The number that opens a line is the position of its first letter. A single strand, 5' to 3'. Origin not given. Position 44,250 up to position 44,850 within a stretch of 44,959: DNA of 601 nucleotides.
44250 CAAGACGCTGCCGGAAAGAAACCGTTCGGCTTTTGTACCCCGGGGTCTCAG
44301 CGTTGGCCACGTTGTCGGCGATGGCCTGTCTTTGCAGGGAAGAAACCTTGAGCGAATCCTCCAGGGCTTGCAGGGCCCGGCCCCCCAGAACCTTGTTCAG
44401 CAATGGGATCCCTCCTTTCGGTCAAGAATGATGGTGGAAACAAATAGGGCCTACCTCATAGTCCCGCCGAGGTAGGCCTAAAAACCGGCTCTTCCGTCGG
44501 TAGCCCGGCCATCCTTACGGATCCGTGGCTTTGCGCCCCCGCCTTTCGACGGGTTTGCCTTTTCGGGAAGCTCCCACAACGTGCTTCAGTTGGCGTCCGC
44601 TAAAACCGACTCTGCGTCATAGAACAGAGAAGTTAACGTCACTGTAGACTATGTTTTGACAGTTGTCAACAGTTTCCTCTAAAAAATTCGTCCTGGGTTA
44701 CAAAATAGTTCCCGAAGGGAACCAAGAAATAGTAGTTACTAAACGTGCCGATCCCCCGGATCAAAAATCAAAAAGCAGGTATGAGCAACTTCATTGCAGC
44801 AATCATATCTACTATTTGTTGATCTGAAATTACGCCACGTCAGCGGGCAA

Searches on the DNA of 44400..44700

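Call 65: search_rna_families(source=window, start=44400, end=44700, threshold=evalue, max_evalue=0.01, show_alignments=2)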
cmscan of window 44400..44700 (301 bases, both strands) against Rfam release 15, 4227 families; matches with E-value up to 0.01: 1.
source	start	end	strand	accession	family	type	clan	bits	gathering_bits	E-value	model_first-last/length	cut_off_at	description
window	44495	44568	-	RF03167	c-di-GMP-I-GGC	Cis-reg; riboswitch;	CL00126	71.3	59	3.1e-17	1-80/80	no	c-di-GMP-I-GGC riboswitch aptamer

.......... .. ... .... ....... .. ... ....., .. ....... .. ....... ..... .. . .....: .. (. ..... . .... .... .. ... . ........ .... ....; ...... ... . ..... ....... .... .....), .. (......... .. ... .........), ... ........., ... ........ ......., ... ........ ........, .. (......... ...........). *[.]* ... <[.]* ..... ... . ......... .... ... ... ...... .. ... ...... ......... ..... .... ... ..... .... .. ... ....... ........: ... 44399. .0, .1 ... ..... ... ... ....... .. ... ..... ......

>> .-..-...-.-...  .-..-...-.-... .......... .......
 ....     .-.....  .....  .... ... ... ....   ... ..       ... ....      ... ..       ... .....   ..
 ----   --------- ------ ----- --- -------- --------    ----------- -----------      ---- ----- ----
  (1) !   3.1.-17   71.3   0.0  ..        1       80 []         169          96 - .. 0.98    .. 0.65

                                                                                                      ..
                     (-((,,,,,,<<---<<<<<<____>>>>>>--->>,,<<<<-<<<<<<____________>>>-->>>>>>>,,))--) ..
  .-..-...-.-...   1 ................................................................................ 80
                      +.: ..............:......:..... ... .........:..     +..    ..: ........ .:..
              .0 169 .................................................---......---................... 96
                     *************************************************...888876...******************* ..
